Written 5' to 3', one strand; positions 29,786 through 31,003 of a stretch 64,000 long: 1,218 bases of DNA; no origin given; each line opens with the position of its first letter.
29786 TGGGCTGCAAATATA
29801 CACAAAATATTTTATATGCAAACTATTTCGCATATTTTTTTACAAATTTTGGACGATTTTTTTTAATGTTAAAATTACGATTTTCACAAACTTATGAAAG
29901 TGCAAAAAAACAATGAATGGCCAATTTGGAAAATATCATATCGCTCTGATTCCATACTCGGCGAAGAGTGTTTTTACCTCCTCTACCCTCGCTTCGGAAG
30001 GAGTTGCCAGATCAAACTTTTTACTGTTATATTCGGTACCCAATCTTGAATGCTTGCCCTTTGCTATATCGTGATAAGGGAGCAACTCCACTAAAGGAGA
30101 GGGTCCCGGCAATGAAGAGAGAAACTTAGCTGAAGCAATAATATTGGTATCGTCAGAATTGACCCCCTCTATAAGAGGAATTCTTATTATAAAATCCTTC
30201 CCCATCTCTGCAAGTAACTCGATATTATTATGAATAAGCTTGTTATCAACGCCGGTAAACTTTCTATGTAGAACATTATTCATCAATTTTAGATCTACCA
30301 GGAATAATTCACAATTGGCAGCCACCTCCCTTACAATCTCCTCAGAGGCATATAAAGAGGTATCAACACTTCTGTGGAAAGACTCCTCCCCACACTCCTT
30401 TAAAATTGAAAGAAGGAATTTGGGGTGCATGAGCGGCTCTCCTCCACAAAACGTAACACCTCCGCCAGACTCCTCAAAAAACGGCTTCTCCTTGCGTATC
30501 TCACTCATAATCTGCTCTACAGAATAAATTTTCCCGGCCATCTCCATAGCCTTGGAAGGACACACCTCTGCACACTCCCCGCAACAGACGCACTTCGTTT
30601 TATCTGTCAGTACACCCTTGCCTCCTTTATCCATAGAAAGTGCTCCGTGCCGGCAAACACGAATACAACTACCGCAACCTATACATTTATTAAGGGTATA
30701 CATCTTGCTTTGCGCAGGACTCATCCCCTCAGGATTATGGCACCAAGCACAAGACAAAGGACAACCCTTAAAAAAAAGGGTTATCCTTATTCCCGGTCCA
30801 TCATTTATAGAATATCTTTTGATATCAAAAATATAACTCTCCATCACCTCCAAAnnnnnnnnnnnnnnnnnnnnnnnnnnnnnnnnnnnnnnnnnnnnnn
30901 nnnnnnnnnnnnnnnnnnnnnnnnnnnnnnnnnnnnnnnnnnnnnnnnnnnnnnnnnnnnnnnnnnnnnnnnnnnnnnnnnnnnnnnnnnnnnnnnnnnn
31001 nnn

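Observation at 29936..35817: Transporter / secreted M19 dipeptidase / glycyl radical enzyme / activase operon with no assigned substrate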

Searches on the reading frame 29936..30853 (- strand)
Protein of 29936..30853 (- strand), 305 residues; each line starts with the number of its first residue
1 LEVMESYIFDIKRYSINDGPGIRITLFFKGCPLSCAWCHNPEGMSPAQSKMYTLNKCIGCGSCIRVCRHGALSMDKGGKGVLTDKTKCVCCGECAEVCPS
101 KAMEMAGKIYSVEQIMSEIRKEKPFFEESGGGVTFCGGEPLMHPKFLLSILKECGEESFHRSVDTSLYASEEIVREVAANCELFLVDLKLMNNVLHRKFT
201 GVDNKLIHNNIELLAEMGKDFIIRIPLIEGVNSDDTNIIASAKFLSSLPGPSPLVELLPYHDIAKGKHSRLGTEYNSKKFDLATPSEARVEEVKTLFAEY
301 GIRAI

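Call 4: search_protein_families(library=pfam, proteins=[window:29936-30853:-])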
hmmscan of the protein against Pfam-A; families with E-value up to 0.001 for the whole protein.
window:29936-30853:- (305 aa): 10 families
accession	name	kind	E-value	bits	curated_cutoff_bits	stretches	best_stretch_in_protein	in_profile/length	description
PF04055.27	Radical_SAM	-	3e-12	47.5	29.5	1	98-235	14-158/166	Radical SAM superfamily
PF13353.11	Fer4_12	-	8.2e-12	46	22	2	18-55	2-39/137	4Fe-4S single cluster domain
PF00037.32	Fer4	-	5.9e-10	39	21.1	1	55-72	6-23/24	4Fe-4S binding domain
PF12838.12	Fer4_7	-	1.4e-09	38.7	27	1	56-102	1-52/52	4Fe-4S dicluster domain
PF12837.12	Fer4_6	-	8.5e-08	32.2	25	1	55-72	7-24/24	4Fe-4S binding domain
PF14697.11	Fer4_21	-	9.3e-08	32.5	35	1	55-105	6-59/59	4Fe-4S dicluster domain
PF13187.11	Fer4_9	-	1.5e-07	31.7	27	1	56-103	1-52/52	4Fe-4S dicluster domain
PF13237.11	Fer4_10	-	4.2e-07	30.2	25.5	1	53-99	5-53/53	4Fe-4S dicluster domain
PF13484.11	Fer4_16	-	7.3e-06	27.1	30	0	87-125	1-40/66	4Fe-4S double cluster binding domain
PF12797.12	Fer4_2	-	0.00048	20.4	24.5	0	54-67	7-20/22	4Fe-4S binding domain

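Call 5: search_protein_families(library=ncbifam, proteins=[window:29936-30853:-])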
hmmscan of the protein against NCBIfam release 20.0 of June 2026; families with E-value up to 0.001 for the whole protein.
window:29936-30853:- (305 aa): 69 families (the best 25 are shown)
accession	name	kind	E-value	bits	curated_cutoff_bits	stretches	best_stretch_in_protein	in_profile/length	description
NF043069.1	T4HPD_activ_SAM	equivalog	9.6e-102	340.4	425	1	6-303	2-294/299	trans-4-hydroxy-L-proline dehydratase activase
TIGR02494.1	PFLE_PFLC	subfamily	3.2e-97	325.3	174.35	1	8-301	1-293/293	glycyl-radical enzyme activating protein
NF033719.1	ind_deCO2_activ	equivalog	7e-84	281.7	425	1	7-305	2-301/302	indoleacetate decarboxylase activase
TIGR04395.1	cutC_activ_rSAM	equivalog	2e-77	260.5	360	1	6-282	5-285/309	choline TMA-lyase-activating enzyme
NF048008.1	SfplDhtActHpfHKleb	equivalog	6e-77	259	500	1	8-303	2-302/308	(2S)-3-sulfopropanediol dehydratase activating enzyme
NF033717.2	HPDL_rSAM_activ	equivalog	7.9e-74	248.7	420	1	6-303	4-302/311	4-hydroxyphenylacetate decarboxylase activase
NF048010.1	SfplDhtActHpsHDes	equivalog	2.1e-73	246.8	430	1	5-280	5-283/298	(2S)-3-sulfopropanediol dehydratase activating enzyme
TIGR04003.1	rSAM_BssD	equivalog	3.6e-64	216.9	496.45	1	8-298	3-298/314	[benzylsuccinate synthase]-activating enzyme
NF007483.0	PRK10076.1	equivalog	9.6e-54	182.5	326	2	86-301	71-285/292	[formate-C-acetyltransferase]-activating enzyme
TIGR02493.1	PFLA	equivalog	1.4e-49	168.6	231.75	2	103-299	39-234/235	pyruvate formate-lyase-activating protein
TIGR04041.1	activase_YjjW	hypoth_equivalog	2e-49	168.5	250.2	1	10-262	6-240/276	YjjW family glycine radical enzyme activase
NF008356.0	PRK11145.1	equivalog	3.4e-40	137.9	375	2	106-304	47-244/246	pyruvate formate lyase 1-activating protein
TIGR02495.1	NrdG2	equivalog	1.3e-16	60.5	131.15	2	102-235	39-171/193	anaerobic ribonucleoside-triphosphate reductase activating protein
TIGR02491.1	NrdG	equivalog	1.8e-12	47.5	126.1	1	8-53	2-47/154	anaerobic ribonucleoside-triphosphate reductase activating protein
NF040864.1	HgcB_ferredoxin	equivalog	7.7e-12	44.9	99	1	52-119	11-77/93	mercury methylation ferredoxin HgcB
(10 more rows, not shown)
